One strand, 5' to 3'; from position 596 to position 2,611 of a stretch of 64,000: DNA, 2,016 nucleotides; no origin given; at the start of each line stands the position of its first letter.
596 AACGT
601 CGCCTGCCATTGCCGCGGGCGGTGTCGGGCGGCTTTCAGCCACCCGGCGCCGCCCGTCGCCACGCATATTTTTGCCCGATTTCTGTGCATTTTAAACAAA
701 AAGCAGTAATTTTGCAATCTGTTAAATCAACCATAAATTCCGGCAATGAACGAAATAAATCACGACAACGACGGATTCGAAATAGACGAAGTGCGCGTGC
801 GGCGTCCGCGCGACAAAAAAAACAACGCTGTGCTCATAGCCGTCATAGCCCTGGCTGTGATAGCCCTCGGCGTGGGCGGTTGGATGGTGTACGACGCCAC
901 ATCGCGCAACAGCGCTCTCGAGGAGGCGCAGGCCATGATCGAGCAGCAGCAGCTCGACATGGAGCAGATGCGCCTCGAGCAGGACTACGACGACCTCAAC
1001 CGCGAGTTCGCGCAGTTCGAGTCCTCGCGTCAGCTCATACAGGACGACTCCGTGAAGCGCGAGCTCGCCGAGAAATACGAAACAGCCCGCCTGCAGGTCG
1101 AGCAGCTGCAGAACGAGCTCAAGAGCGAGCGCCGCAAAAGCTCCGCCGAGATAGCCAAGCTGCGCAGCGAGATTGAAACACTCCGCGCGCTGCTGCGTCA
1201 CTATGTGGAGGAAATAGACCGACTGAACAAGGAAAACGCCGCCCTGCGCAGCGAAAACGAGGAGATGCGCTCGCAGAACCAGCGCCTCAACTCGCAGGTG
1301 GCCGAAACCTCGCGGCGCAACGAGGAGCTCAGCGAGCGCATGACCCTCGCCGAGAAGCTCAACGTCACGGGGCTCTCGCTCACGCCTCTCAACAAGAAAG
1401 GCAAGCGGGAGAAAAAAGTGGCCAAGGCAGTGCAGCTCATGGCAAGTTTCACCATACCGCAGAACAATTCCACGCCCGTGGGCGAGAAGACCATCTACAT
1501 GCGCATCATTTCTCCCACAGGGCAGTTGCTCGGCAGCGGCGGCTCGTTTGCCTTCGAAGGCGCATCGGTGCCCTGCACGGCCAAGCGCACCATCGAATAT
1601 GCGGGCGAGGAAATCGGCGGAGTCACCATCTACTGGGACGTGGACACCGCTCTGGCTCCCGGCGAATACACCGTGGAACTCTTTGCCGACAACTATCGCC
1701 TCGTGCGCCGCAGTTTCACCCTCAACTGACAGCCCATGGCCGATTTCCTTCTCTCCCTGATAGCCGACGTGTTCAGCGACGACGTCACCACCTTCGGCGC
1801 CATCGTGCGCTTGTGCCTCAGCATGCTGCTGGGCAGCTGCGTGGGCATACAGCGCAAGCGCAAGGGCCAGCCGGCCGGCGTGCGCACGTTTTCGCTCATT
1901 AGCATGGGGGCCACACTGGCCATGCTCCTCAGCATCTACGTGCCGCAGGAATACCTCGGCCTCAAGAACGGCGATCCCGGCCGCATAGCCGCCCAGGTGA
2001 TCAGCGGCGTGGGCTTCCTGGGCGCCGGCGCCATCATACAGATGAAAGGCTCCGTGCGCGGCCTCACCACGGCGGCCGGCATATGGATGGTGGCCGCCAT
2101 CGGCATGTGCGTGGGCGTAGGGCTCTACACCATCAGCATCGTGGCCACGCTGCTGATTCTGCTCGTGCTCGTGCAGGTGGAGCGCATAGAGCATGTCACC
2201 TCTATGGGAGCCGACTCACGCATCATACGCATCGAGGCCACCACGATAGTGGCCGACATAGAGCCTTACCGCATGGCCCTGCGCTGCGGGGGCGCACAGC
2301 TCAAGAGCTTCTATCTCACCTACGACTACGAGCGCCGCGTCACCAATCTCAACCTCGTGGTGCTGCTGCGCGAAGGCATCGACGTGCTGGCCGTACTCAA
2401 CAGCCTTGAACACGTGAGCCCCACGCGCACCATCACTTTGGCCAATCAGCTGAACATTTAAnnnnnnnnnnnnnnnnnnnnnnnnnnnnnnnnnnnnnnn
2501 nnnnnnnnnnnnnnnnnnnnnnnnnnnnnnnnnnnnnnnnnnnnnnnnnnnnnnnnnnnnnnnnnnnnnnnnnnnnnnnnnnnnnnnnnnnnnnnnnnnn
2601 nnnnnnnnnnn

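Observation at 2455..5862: Mosaic tandem regulators: constant ends, swapped sensor middle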

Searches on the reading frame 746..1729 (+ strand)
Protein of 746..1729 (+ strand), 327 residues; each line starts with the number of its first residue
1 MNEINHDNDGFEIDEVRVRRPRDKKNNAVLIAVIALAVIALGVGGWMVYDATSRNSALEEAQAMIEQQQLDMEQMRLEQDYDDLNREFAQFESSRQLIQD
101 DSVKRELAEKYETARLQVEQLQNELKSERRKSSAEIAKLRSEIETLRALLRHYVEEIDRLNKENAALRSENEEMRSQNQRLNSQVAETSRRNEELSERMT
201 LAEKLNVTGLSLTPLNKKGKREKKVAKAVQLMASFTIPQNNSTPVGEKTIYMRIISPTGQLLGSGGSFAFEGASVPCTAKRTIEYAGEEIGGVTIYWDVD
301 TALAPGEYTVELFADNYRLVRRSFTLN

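Call 4: search_protein_families(library=pfam, proteins=[window:746-1729:+], max_evalue=0.01)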
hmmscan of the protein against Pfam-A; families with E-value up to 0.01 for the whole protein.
window:746-1729:+ (327 aa): 1 family
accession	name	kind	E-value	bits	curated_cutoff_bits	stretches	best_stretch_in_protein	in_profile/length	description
PF21924.1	XRCC4_CC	-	0.0095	16.5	27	1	143-197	4-58/78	XRCC4 coiled-coil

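Call 5: search_protein_families(library=ncbifam, proteins=[window:746-1729:+], max_evalue=0.01)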
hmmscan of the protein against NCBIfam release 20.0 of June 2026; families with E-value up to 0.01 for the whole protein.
window:746-1729:+ (327 aa): 11 families
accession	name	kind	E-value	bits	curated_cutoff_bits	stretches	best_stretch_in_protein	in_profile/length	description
NF033885.1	conj_TraP_IncI1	equivalog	0.0018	18.1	135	0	32-191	15-157/217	conjugal transfer protein TraP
NF009344.0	PRK12705.1-1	equivalog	0.002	16.8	831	1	35-208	7-174/572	hypothetical protein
NF047408.1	SA0632_fam_LP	equivalog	0.0024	17.5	70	1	155-187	29-61/68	SA0632 family lipoprotein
NF045487.1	ASRP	equivalog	0.0024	16.5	300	1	68-198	145-281/593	archaea-specific SMC-related protein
TIGR02169.1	SMC_prok_A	equivalog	0.0027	15.4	729.4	1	57-207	777-929/1165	chromosome segregation protein SMC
NF043058.1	T4SS_LegC2C7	subfamily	0.003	16.6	350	1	139-200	113-174/348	LegC2/C7 family Dot/Icm T4SS effector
TIGR04523.1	Mplasa_alph_rch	subfamily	0.0057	14.6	270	1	66-198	497-632/745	helix-rich protein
NF052375.1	antisigma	equivalog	0.0063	16.5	100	1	17-76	74-132/217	anti-sigma factor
NF038218.1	IcmG_DotF_IVB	equivalog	0.0073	16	200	0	21-162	44-187/266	type IVB secretion system protein IcmG/DotF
NF045780.1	TrlF_fam_ATP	equivalog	0.0095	14.7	350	0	65-230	571-736/944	TrlF family AAA-like ATPase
TIGR02168.1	SMC_prok_B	equivalog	0.0096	13.7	567.35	0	63-204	293-436/1181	chromosome segregation protein SMC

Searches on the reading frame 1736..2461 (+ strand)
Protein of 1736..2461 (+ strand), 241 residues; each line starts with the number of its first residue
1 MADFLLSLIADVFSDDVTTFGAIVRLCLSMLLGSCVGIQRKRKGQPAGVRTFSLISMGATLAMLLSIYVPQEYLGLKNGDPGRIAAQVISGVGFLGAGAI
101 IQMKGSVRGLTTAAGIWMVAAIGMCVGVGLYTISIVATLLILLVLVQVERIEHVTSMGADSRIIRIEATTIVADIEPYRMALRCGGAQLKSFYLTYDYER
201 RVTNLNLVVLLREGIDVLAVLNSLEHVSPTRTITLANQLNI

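Call 4: search_protein_families(library=pfam, proteins=[window:1736-2461:+], max_evalue=0.01)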
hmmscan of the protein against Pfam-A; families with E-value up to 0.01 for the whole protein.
window:1736-2461:+ (241 aa): 1 family
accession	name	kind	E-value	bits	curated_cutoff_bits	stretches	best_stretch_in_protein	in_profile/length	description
PF02308.21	MgtC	-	1.8e-39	135.2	31.4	1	26-153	1-120/121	MgtC family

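Call 5: search_protein_families(library=ncbifam, proteins=[window:1736-2461:+], max_evalue=0.01)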
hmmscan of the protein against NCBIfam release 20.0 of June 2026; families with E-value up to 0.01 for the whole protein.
window:1736-2461:+ (241 aa): 2 families
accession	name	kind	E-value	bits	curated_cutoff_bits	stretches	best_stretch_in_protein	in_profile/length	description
NF007431.0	PRK09977.1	equivalog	5.1e-36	124.3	214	1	22-154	5-139/215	MgtC/SapB family protein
NF011912.0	PRK15385.1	equivalog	2.3e-24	86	255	1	17-145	5-126/231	MgtC family protein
